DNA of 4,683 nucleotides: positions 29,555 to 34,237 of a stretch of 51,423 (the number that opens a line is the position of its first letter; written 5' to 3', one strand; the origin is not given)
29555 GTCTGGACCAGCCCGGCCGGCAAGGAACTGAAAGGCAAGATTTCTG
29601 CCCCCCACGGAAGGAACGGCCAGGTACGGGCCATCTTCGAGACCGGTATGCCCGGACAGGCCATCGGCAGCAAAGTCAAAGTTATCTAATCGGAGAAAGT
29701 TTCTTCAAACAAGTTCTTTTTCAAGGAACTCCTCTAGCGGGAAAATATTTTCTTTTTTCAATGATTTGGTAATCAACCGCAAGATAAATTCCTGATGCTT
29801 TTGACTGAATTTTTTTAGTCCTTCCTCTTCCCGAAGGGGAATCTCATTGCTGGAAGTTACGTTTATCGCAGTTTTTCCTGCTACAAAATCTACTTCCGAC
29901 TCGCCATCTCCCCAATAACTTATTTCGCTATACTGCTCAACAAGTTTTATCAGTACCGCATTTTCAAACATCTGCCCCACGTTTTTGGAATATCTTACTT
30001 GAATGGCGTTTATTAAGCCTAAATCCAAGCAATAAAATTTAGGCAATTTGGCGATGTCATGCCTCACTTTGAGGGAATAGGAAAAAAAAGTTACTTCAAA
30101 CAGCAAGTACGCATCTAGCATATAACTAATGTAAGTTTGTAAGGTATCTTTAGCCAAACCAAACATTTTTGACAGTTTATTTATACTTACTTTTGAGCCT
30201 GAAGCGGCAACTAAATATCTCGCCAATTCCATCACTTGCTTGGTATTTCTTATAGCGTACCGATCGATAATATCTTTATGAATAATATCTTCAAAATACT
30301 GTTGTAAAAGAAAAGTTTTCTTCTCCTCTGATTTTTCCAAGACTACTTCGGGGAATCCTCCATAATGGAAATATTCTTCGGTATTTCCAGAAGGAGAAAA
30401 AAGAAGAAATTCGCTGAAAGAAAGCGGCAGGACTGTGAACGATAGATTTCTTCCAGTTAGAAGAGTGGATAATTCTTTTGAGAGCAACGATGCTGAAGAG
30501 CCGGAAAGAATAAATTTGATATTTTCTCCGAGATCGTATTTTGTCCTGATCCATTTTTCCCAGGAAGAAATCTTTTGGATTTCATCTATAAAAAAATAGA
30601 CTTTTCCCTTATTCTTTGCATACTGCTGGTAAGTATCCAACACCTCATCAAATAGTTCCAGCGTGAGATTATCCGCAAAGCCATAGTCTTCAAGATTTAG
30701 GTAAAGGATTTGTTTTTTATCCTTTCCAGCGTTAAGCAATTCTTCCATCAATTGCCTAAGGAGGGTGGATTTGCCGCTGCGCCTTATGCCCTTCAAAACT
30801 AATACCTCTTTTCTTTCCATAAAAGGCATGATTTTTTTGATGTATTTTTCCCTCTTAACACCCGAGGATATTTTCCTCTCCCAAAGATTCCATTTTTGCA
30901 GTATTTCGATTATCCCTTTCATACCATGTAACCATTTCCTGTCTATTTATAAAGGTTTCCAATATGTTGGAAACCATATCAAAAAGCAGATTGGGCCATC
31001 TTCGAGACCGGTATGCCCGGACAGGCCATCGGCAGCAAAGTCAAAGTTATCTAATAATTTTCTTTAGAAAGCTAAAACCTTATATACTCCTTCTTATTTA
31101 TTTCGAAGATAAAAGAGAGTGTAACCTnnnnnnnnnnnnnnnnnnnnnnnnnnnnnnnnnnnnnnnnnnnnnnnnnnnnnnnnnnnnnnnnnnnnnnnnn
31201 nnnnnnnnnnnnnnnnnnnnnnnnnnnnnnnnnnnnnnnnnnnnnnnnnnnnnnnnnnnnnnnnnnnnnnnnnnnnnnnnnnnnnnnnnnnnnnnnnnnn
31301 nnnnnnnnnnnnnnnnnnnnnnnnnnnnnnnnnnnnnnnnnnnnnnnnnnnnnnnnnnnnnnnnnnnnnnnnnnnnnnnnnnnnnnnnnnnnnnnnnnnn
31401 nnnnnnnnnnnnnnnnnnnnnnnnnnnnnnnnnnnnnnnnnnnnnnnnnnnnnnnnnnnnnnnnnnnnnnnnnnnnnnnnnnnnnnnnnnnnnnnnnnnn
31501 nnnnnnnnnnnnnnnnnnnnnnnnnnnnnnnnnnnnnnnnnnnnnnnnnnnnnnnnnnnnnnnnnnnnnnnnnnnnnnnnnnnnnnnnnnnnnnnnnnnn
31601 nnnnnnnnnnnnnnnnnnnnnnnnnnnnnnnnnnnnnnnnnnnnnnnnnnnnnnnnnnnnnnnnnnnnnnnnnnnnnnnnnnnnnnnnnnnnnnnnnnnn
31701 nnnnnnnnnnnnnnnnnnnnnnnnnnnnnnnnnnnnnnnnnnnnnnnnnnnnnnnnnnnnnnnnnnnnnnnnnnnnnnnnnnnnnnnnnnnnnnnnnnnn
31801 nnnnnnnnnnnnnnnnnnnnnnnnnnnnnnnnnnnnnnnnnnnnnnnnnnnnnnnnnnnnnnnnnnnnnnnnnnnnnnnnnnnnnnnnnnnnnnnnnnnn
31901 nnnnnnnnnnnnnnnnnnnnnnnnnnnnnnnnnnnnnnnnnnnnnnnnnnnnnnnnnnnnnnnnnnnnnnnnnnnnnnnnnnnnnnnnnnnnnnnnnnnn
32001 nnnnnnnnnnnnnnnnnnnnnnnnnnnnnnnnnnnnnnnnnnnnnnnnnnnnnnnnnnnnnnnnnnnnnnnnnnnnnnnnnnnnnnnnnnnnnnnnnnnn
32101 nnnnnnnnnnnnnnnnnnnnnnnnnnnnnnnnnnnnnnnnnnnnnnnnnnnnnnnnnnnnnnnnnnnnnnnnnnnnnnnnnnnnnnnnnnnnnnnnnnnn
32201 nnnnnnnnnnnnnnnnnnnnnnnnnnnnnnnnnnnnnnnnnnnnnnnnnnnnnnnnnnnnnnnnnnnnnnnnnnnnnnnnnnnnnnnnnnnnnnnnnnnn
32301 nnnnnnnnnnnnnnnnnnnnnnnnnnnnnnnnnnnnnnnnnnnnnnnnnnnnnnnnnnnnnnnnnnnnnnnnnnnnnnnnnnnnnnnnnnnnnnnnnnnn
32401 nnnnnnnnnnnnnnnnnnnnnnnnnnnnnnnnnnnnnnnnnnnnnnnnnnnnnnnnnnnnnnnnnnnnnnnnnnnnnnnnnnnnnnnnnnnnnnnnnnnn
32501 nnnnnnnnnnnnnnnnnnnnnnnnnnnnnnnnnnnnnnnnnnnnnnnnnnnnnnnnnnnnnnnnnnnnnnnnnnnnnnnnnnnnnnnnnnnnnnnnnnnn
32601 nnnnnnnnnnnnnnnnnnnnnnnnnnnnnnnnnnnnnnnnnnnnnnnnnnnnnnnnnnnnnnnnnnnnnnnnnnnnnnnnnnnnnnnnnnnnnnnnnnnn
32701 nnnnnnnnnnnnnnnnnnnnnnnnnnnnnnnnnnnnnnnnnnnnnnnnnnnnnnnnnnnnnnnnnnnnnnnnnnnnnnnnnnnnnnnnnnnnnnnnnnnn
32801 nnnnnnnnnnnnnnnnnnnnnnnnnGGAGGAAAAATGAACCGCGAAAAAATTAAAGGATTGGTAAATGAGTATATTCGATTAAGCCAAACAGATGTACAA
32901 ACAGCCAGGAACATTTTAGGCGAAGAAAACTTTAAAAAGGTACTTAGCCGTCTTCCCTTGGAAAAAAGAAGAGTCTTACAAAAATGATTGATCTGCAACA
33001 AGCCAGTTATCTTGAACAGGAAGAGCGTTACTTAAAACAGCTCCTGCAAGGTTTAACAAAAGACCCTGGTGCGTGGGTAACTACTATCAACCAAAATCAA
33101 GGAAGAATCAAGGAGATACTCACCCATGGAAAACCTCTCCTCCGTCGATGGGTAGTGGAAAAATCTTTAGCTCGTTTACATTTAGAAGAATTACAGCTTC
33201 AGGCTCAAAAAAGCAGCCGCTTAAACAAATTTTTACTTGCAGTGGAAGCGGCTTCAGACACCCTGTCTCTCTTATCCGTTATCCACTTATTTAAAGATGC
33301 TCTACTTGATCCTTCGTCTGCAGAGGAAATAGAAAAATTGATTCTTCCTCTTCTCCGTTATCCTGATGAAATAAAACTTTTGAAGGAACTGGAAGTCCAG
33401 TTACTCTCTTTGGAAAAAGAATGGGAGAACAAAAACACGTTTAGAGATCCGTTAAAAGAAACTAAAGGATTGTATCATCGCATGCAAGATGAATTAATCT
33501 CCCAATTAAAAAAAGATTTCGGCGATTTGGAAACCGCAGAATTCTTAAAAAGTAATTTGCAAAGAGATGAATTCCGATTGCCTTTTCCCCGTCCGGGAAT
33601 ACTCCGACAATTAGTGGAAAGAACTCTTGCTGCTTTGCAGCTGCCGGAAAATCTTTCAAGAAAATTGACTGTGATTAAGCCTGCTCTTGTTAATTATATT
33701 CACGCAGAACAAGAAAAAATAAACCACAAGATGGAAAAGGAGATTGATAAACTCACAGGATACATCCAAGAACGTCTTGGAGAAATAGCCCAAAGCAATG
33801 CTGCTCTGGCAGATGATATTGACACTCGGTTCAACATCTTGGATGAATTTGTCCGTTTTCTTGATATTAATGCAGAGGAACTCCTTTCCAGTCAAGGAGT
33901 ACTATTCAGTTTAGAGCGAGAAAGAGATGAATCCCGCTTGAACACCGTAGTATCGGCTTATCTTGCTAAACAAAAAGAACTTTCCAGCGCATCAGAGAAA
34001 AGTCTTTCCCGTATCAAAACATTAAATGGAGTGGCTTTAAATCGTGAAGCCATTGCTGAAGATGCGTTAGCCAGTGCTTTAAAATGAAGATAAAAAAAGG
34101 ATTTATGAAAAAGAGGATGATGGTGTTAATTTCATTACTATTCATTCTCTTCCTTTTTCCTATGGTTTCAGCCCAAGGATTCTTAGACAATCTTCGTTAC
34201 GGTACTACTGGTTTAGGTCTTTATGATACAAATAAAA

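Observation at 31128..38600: Ten-gene locus of membrane and coiled-coil proteins with no recognisable family: best candidate for an undescribed system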

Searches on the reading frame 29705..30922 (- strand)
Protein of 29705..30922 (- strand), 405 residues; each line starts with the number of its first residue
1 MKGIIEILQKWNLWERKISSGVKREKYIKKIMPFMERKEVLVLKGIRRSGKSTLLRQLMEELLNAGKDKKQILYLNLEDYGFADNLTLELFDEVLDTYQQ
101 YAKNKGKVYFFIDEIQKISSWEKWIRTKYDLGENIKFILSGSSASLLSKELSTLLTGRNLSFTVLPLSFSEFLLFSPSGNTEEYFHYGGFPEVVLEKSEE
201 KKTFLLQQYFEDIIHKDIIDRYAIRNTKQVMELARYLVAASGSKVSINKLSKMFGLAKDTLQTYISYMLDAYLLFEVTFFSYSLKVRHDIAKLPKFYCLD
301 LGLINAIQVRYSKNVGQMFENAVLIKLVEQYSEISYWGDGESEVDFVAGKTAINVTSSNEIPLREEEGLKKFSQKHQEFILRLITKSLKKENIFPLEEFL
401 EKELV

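Call 7: search_protein_families(library=pfam, max_evalue=0.001, proteins=[window:29705-30922:-])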
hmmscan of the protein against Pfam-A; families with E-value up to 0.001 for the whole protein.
window:29705-30922:- (405 aa): 7 families
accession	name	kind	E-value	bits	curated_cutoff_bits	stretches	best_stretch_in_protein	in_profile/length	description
PF13173.12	AAA_14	-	2.4e-38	131.5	27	1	38-173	2-129/129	AAA domain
PF13635.12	DUF4143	-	7.4e-21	75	28.1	1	216-348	2-145/160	Domain of unknown function (DUF4143)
PF01637.24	ATPase_2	-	2e-07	31.5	33.2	1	23-80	3-60/225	ATPase domain predominantly from Archaea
PF13401.12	AAA_22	-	6.6e-07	30.1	27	1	37-143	4-124/130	AAA domain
PF25199.1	nSTAND_NTPase5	-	9.7e-06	25.9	34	1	36-140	39-131/145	Novel STAND NTPase 5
PF20720.3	nSTAND3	-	0.00012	22.2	27.2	1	27-118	6-98/155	Novel STAND NTPase 3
PF25201.1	nSTAND6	-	0.00018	22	27.7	1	24-87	4-64/148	Novel STAND NTPase 6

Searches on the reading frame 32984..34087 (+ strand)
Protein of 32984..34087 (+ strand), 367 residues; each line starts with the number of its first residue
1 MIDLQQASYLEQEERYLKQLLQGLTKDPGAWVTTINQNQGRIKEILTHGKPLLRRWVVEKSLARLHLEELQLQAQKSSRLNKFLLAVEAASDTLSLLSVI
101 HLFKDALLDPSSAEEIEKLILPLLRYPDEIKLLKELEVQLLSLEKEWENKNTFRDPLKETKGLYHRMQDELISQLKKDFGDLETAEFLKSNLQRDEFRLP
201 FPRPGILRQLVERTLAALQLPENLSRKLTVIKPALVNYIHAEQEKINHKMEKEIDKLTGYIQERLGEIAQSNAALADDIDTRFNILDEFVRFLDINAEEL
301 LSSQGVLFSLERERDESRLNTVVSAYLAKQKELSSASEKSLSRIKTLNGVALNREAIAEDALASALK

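Call 6: search_protein_families(library=pfam, max_evalue=1, proteins=[window:32984-34087:+])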
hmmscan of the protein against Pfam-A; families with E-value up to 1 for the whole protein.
window:32984-34087:+ (367 aa): 4 families
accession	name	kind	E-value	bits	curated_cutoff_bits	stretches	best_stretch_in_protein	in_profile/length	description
PF09280.16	XPC-binding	-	0.033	14.3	26.4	0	15-48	22-55/57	XPC-binding domain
PF07352.17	Phage_Mu_Gam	-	0.14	12.6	28.3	1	239-280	14-55/149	Bacteriophage Mu Gam like protein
PF19745.5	FUT8_N_cat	-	0.15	11.2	27.6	1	228-328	98-198/499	Alpha-(1,6)-fucosyltransferase N- and catalytic domains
PF23100.1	DUF2096_N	-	0.17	12.7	26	1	218-271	20-73/96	DUF2096 N-terminal four-helical bundle domain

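Call 8: search_protein_families(library=phrogs, max_evalue=0.1, proteins=[window:32984-34087:+])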
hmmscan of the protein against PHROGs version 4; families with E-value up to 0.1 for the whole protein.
window:32984-34087:+ (367 aa): 1 family
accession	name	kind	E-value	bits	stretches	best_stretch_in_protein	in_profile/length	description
phrog_27978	-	unknown function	0.072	14.2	0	308-352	41-84/107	-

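Call 9: search_protein_families(library=ncbifam, max_evalue=0.1, proteins=[window:32984-34087:+])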
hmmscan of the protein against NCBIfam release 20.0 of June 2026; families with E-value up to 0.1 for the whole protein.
window:32984-34087:+ (367 aa): 2 families
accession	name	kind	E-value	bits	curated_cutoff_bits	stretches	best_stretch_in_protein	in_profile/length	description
NF053779.1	BT3442_fam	equivalog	0.0022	16.8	940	1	133-245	395-502/563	BT3442 family protein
TIGR04171.1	RNR_1b_NrdF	exception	0.05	12.8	355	1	242-330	201-287/316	class 1b ribonucleoside-diphosphate reductase subunit beta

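Call 10: search_protein_families(library=padloc, max_evalue=0.1, proteins=[window:32984-34087:+])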
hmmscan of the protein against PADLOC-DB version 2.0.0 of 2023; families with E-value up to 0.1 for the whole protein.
window:32984-34087:+ (367 aa): 0 families

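Call 20: find_homologous_proteins(query=window:32984-34087:+, max_evalue=0.01)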
Query window:32984-34087:+ (367 aa): 2 proteins with E <= 0.01 among 8000 candidates.
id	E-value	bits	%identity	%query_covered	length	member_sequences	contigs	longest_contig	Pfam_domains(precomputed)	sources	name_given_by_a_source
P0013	4.0e-225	764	100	100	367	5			-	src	-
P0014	1.8e-188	644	84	100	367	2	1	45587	-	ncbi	-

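Call 21: find_encoding_contigs(protein=P0014, flank=10000, max_places=4)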
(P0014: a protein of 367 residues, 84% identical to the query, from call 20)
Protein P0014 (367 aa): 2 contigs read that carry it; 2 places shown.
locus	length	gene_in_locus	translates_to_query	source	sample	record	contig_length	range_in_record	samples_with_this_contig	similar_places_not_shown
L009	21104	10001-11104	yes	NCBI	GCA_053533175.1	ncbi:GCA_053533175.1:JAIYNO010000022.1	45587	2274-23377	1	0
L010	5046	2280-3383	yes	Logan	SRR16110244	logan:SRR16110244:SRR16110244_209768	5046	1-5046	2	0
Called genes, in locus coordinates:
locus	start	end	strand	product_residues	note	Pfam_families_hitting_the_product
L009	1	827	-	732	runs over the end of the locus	PF00009:GTP_EFTU, PF22042:EF-G_D2 (weak), PF03144:GTP_EFTU_D2, PF14492:EFG_III, PF03764:EFG_IV, PF00679:EFG_C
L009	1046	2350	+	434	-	PF01336:tRNA_anti-codon, PF00152:tRNA-synt_2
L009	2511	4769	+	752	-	PF11617:Cu-binding_MopE (weak)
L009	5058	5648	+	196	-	-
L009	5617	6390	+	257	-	PF17164:DUF5122 (faint)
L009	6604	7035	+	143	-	-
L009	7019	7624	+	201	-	PF22600:MTPAP-like_central (weak), PF01909:NTP_transf_2, PF18765:Polbeta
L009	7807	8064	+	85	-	PF01247:Ribosomal_L35Ae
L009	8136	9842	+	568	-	-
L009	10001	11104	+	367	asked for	-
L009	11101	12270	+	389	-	-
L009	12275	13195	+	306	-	PF09397:FtsK_gamma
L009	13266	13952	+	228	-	-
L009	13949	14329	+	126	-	-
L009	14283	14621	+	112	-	-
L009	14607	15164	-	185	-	-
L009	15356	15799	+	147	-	-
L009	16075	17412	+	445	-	PF01751:Toprim (weak), PF13155:Toprim_2, PF13662:Toprim_4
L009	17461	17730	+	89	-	PF01199:Ribosomal_L34e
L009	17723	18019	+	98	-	-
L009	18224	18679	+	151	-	PF01844:HNH (weak)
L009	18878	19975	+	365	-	PF13793:Pribosyltran_N, PF00156:Pribosyltran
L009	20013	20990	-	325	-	-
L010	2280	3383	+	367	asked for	-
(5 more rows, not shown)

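Call 25: search_protein_families(library=pfam, max_evalue=0.1, proteins=[L009:8136-9842:+, L009:10001-11104:+, L009:11101-12270:+, L009:12275-13195:+, L009:13266-13952:+, L009:13949-14329:+, L009:14283-14621:+, L009:14607-15164:-, L009:15356-15799:+])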
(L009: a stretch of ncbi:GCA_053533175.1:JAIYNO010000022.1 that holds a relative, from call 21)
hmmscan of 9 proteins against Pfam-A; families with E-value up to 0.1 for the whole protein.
L009:8136-9842:+ (568 aa): 0 families

L009:10001-11104:+ (367 aa): 5 families
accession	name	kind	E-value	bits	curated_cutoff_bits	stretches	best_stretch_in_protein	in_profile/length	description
PF09280.16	XPC-binding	-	0.00056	20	26.4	0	15-48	22-55/57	XPC-binding domain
PF15219.11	TEX12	-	0.012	16.3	27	1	242-294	26-78/85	Testis-expressed 12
PF07352.17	Phage_Mu_Gam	-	0.032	14.6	28.3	1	239-280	14-55/149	Bacteriophage Mu Gam like protein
PF09418.16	DUF2009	-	0.032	13.7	25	0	74-155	311-396/455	Non-canonical E2 ubiquitin-conjugating enzyme, DUF2009 family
PF07464.16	ApoLp-III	-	0.038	14.6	36.3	0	244-281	75-112/146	Apolipophorin-III precursor (apoLp-III)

L009:11101-12270:+ (389 aa): 1 family
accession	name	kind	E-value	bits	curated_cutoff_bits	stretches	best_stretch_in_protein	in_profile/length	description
PF10060.15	DUF2298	-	0.0068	15.8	27.8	1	10-152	322-454/488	Uncharacterized membrane protein (DUF2298)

L009:12275-13195:+ (306 aa): 2 families
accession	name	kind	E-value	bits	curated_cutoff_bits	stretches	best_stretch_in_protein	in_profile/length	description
PF09397.16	FtsK_gamma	-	1.3e-21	76.5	30.6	1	243-303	2-62/63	Ftsk gamma domain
PF25802.1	WWC1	-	0.091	13.1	27.8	0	169-215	47-89/135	WWC1-like, helical hairpin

L009:13266-13952:+ (228 aa): 2 families
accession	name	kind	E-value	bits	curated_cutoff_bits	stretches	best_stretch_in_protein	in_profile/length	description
PF12575.13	Pox_EPC_I2-L1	-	0.046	14.4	23.4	0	175-198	42-67/72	Poxvirus entry protein complex L1 and I2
PF19199.5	Phage_coatGP8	-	0.068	13.8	24.6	0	178-203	43-68/69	Phage major coat protein, Gp8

L009:13949-14329:+ (126 aa): 4 families
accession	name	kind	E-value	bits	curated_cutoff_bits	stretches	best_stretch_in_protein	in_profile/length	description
PF11896.14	GlgE_dom_N_S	-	0.0027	18.5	25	1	39-112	69-137/179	Alpha-1,4-glucan:maltose-1-phosphate maltosyltransferase, domain N/S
PF07200.18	Mod_r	-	0.032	14.7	30.1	1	56-115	23-82/146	Modifier of rudimentary (Mod(r)) protein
PF16268.10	DUF4921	-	0.056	12.8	28.5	1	42-110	215-283/425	Domain of unknown function (DUF4921)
PF11430.13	EGL-1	-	0.088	13.1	21.2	0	24-37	5-18/20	Programmed cell death activator EGL-1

L009:14283-14621:+ (112 aa): 1 family
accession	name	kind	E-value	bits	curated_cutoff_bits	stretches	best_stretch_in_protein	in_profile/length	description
PF09888.14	DUF2115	-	0.061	14.2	25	1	23-99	33-107/162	Uncharacterized protein conserved in archaea (DUF2115)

L009:14607-15164:- (185 aa): 2 families
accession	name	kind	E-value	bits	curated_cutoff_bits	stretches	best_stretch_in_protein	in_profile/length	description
PF16591.11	HBM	-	0.0084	16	29.8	1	41-150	38-145/254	Helical bimodular sensor domain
PF09763.15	Sec3_CC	-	0.048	14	27.1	0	116-183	7-69/133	Exocyst complex component Sec3, coiled-coil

L009:15356-15799:+ (147 aa): 0 families

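Call 28: find_homologous_proteins(query=L009:12275-13195:+, max_evalue=0.001)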
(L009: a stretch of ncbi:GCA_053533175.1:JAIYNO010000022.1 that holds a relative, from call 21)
Query L009:12275-13195:+ (306 aa): 4 proteins with E <= 0.001 among 3575 candidates.
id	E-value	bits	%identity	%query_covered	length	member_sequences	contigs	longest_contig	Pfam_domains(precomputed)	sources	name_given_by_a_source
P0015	8.9e-196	667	100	100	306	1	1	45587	PF09397.17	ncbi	-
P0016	4.2e-117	409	68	99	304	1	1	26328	PF09397.17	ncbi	-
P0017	1.5e-50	191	51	77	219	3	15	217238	-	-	-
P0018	3.7e-5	42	51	19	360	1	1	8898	PF01580.25,PF09397.17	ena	-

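Call 33: find_related_loci(query=window:32984-34087:+, collection=viral_contigs, flank=10000)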
Query window:32984-34087:+ (367 aa) in viral_contigs; peptide patterns used: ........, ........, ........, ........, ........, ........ (x = any residue, [..] = any of these).
43 stretches matched a pattern, but none encodes a relative of the query by tblastn (E <= 1e-3).

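Call 38: search_solved_structures(query=A3, max_evalue=1)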
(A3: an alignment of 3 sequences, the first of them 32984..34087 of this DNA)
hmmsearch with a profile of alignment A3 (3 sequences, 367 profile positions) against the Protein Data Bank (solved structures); distinct sequences matched with E-value up to 1: 0.

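Call 39: search_solved_structures(query=A2, max_evalue=1)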
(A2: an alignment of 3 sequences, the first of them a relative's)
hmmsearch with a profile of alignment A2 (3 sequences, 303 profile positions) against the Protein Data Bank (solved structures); distinct sequences matched with E-value up to 1: 11.
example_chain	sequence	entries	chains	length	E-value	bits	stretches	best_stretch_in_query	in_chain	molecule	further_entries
2j5o_A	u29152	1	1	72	2.3e-11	47.1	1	239-301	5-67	DNA TRANSLOCASE FTSK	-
2ve8_A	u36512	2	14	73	2.9e-11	46.7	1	240-301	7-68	DNA TRANSLOCASE FTSK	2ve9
2j5p_A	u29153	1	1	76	4e-10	43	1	242-302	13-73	DNA TRANSLOCASE FTSK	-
2iut_A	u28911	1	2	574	1.3e-09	41.3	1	240-301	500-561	DNA TRANSLOCASE FTSK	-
5dcf_A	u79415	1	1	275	4e-09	39.7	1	242-302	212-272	Tyrosine recombinase XerD,DNA translocase FtsK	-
2ius_A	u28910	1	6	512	1.6e-08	37.8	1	242-302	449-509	DNA TRANSLOCASE FTSK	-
4l87_A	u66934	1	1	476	0.12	15.1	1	190-296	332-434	Serine--tRNA ligase, cytoplasmic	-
4rqe_A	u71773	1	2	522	0.13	15.1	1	191-296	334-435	Serine--tRNA ligase, cytoplasmic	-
3vbb_A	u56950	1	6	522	0.13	15.1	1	191-296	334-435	Seryl-tRNA synthetase, cytoplasmic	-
8p7b_B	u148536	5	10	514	0.13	15.1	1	191-296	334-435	Serine--tRNA ligase, cytoplasmic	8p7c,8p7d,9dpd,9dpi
4rqf_A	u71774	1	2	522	0.13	15.1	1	191-296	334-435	Serine--tRNA ligase, cytoplasmic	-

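Call 51: predict_structure(alignment_id=A2)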
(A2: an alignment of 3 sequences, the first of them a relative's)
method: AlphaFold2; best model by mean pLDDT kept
length: 306 residues; sequences in the alignment: 3
mean_pLDDT: 49.9   pTM: 0.36
mean pLDDT of the five models: 49.9, 49.8, 46.1, 44.8, 43.2
residues with pLDDT >= 90: 0; 70-90: 37; 50-70: 124; < 50: 145
segments of 3 or more residues with pLDDT < 50: 1-15, 34-42, 133-165, 221-306
pLDDT, mean of each block of 10 residues (from residue 1): 33 48 65 46 58 59 69 67 57 70 74 59 63 36 22 26 48 68 66 58 75 62 35 23 37 32 37 46 44 26 29
secondary structure, 60 per line:
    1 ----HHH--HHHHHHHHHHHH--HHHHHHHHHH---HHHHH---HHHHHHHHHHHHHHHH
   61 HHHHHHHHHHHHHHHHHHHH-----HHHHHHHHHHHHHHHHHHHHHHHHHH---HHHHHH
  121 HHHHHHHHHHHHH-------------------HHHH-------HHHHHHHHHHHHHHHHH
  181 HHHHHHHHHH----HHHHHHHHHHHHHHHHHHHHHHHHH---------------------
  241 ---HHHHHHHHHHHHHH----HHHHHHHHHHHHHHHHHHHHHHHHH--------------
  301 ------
elements in order: H10-21 H24-33 H37-41 H45-80 H86-111 H115-133 H153-156 H164-190 H195-219 H244-257 H262-286

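Call 63: search_solved_structures(query=A6, max_evalue=5)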
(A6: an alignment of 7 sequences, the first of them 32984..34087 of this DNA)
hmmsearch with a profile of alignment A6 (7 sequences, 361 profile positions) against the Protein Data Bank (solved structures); distinct sequences matched with E-value up to 5: 7.
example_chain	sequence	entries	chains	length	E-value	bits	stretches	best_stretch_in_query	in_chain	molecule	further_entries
6kos_A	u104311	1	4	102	0.029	16.7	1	200-289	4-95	SUWA (Super WA20)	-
4kht_A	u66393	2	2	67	0.11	14.7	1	233-294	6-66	Gp41 helix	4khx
8x5o_A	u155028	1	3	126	0.14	14.4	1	246-351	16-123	spike protein S2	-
8auv_O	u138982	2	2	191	0.47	12.7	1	106-188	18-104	eS7 (40S ribosomal protein S7) | 40S ribosomal protein S7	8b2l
5zuv_A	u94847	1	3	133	0.48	12.7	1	222-349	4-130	Spike glycoprotein,Spike glycoprotein,inhibitor EK1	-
7tbi_X1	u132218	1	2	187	0.96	11.7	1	93-138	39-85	Nsp1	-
8qox_B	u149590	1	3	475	3.7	9.7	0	203-295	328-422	Conserved membrane protein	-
